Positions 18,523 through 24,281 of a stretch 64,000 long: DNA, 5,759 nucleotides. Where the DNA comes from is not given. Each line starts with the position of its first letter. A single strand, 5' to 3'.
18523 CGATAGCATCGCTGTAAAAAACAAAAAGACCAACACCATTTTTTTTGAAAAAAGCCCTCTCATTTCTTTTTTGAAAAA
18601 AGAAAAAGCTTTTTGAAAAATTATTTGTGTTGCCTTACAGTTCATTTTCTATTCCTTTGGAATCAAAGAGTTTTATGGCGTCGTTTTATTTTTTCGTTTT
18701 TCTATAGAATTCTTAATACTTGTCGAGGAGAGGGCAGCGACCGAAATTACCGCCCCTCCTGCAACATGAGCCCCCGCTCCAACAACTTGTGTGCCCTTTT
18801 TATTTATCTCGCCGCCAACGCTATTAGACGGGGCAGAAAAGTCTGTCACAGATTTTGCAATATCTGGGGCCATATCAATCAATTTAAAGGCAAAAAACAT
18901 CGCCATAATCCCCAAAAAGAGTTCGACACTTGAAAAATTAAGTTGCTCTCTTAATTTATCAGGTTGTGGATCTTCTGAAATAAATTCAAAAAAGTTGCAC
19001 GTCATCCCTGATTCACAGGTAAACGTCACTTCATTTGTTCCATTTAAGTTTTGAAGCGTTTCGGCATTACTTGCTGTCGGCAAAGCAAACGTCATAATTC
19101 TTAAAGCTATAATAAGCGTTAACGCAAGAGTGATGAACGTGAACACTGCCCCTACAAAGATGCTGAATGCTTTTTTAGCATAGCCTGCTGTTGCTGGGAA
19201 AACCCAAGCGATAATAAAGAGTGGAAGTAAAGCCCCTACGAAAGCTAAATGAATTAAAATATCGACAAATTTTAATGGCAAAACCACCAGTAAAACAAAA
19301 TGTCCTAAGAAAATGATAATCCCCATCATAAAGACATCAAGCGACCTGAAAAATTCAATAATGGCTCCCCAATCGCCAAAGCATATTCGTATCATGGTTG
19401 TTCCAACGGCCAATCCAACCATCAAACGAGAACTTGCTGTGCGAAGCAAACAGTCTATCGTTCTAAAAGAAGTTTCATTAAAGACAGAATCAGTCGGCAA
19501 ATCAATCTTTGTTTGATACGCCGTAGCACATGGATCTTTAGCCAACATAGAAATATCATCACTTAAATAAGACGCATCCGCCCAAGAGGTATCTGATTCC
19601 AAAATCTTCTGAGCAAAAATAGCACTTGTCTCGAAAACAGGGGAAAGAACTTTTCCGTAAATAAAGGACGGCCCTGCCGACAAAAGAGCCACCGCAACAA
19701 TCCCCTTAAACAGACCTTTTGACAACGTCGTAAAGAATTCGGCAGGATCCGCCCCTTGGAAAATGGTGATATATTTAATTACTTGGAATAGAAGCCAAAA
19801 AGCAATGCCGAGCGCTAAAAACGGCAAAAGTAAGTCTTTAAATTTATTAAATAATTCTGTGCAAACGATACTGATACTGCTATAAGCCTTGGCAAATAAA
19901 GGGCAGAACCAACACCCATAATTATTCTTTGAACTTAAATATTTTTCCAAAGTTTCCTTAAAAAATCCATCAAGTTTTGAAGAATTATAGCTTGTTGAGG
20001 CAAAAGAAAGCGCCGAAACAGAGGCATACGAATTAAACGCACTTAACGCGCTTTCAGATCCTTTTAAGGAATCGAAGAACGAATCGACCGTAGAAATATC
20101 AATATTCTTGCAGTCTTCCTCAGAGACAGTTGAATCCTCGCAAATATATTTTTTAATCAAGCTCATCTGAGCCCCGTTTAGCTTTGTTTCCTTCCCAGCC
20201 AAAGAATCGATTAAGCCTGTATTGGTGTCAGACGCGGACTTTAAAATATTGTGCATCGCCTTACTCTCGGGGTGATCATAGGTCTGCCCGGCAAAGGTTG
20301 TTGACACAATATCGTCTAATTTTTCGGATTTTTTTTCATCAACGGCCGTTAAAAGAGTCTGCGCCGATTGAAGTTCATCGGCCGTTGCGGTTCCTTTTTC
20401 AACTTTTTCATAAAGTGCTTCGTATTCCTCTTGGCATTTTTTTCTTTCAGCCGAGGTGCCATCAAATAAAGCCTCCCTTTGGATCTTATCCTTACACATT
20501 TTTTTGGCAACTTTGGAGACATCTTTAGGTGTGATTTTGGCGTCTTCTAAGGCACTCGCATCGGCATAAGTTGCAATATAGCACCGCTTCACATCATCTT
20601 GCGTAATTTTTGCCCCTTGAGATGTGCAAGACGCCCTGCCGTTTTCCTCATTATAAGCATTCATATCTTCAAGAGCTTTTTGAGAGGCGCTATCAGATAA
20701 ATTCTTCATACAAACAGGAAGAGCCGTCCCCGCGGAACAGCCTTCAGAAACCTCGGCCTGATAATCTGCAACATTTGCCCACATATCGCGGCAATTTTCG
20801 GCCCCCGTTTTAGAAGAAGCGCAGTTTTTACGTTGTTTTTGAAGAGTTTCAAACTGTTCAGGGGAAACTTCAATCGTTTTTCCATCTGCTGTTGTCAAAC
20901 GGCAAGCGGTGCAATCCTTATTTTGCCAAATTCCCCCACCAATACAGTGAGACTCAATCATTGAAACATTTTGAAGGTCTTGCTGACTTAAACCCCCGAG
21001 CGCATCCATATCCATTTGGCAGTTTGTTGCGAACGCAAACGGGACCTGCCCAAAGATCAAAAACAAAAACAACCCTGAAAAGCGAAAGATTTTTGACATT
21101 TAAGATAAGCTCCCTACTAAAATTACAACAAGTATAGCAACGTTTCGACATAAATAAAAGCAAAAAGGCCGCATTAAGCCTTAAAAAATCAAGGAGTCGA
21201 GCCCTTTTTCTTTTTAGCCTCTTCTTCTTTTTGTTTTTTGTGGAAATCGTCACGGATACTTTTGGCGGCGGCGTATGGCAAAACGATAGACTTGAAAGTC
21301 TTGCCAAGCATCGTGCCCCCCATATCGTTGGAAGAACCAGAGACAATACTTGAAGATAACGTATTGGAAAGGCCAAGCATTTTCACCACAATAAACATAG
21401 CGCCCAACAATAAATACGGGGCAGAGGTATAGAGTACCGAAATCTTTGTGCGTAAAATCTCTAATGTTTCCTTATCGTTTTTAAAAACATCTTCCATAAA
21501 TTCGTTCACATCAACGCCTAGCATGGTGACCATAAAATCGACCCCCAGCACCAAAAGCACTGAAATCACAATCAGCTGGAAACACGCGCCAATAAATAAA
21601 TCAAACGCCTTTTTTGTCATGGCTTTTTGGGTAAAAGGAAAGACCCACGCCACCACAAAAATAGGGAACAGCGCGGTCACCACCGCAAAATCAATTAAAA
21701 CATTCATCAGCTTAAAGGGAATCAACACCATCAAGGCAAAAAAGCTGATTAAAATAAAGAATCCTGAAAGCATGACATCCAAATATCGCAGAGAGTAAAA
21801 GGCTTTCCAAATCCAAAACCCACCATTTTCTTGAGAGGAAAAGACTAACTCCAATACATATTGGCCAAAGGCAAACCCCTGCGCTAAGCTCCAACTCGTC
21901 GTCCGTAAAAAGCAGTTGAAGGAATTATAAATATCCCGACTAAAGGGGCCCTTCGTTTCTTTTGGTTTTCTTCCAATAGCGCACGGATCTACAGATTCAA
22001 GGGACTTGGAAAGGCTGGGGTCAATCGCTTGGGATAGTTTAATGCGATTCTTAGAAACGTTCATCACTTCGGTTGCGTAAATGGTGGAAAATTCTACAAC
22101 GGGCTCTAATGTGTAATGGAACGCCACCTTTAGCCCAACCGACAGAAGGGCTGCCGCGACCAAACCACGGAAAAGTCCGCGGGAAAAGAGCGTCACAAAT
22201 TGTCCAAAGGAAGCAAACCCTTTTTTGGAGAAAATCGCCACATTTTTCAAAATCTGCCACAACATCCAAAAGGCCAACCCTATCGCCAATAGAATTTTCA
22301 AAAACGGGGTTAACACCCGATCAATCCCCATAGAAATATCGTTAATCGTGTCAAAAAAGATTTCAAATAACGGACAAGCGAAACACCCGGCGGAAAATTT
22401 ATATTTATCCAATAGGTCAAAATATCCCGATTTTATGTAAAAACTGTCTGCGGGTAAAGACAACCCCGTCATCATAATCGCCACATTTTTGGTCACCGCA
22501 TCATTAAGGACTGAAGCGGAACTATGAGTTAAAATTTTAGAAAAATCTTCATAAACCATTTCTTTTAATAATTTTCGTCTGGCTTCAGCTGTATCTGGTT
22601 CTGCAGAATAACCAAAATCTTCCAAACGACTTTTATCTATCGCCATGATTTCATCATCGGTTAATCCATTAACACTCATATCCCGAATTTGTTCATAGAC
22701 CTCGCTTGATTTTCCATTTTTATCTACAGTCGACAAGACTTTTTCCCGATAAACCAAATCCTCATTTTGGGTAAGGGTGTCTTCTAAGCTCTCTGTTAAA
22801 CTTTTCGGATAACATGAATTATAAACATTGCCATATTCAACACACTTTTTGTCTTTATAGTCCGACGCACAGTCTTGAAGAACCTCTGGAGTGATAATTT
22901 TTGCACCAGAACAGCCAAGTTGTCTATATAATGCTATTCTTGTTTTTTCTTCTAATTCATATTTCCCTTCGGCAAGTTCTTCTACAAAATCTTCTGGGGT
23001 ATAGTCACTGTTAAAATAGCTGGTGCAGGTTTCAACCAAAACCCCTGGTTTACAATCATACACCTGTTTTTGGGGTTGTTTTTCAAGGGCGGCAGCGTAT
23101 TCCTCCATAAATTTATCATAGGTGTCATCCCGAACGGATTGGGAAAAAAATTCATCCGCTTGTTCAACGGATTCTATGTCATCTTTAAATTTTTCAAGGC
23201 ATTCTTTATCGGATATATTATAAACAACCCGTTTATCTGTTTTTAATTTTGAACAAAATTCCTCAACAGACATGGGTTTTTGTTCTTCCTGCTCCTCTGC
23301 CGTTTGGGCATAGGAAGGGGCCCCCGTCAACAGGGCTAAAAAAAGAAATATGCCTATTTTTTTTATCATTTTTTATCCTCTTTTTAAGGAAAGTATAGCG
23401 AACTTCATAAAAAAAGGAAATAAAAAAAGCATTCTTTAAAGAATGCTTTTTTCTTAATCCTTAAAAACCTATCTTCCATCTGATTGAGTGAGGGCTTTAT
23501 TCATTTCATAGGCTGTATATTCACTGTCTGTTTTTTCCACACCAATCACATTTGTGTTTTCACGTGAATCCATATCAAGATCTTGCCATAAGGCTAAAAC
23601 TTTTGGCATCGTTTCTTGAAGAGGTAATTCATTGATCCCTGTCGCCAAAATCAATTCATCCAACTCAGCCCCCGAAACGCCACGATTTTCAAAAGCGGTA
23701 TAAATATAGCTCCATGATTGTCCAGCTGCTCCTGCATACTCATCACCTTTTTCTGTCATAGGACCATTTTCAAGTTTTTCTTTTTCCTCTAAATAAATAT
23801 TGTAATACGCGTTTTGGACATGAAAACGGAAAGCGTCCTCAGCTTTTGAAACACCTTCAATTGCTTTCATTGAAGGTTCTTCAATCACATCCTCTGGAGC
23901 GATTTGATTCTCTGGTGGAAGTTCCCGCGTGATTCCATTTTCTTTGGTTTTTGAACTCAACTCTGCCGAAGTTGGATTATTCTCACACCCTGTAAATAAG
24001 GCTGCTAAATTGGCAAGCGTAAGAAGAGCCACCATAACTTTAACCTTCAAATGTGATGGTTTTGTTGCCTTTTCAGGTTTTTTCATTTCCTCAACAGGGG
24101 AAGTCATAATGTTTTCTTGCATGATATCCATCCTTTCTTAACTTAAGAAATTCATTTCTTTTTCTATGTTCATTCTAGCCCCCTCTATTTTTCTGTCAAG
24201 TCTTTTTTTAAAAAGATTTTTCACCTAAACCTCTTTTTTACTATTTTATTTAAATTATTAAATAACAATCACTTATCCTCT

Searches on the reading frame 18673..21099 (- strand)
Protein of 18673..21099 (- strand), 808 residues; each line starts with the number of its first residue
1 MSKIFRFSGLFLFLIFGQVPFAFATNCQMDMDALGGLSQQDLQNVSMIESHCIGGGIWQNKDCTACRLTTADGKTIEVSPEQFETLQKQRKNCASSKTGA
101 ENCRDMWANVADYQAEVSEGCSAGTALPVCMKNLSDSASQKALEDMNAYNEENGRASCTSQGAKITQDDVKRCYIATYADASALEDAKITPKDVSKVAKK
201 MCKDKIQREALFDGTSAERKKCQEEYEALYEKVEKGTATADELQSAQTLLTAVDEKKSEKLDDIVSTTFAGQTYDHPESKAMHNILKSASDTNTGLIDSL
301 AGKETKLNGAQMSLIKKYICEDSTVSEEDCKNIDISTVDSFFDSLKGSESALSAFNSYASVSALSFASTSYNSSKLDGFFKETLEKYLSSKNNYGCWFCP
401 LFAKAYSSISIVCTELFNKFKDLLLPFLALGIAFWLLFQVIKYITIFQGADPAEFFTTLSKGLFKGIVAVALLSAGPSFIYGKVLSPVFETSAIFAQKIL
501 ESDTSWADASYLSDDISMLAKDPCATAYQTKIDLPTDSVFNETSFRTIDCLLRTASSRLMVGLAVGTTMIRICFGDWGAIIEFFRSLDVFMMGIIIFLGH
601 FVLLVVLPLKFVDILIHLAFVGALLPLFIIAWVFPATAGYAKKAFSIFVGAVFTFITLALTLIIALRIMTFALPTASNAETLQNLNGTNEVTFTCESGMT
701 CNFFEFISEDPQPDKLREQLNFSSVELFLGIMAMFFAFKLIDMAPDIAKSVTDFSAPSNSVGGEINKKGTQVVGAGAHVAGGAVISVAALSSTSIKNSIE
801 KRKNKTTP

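Call 7: search_protein_families(library=pfam, proteins=[window:18673-21099:-], max_evalue=0.1)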
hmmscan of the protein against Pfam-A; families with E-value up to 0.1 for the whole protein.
window:18673-21099:- (808 aa): 4 families
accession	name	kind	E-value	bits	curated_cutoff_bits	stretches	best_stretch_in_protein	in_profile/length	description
PF04610.19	TrbL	-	0.0014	18.9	25.9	1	574-683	87-192/215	TrbL/VirB6 plasmid conjugal transfer protein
PF13209.11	DUF4017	-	0.0085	16.5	21.6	1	627-666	14-53/60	Protein of unknown function (DUF4017)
PF24210.1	T4_RIIA1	-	0.017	15.3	27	1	211-250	25-62/67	RIIA.1-like protein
PF05302.16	DUF720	-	0.028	14.7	25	1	205-301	21-116/125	Protein of unknown function (DUF720)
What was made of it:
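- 15893..23369 (-): Adjacent context: four tandem polytopic VirB6-like paralogues (496, 421, 808 and 726 aa). Weak TrbL/VirB6 Pfam hits, below the curated cut-off (call 7).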

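Call 8: search_protein_families(library=ncbifam, proteins=[window:18673-21099:-], max_evalue=0.1)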
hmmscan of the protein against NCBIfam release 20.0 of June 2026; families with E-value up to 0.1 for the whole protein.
window:18673-21099:- (808 aa): 0 families

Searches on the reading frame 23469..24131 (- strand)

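Call 7: search_protein_families(library=pfam, proteins=[window:23469-24131:-], max_evalue=0.1)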
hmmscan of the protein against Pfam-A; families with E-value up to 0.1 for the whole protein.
window:23469-24131:- (220 aa): 0 families

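Call 8: search_protein_families(library=ncbifam, proteins=[window:23469-24131:-], max_evalue=0.1)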
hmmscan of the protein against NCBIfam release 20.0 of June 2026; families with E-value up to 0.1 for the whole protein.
window:23469-24131:- (220 aa): 0 families

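Call 24: search_protein_families(library=phrogs, proteins=[window:23469-24131:-], max_evalue=0.1)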
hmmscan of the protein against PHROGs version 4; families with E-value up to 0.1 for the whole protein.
window:23469-24131:- (220 aa): 1 family
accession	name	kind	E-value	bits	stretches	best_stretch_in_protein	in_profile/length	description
phrog_902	-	unknown function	0.08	14.3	0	29-76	4-48/118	-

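Call 25: search_protein_families(library=padloc, proteins=[window:23469-24131:-], max_evalue=0.1)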
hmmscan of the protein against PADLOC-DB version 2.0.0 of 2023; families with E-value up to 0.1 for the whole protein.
window:23469-24131:- (220 aa): 0 families
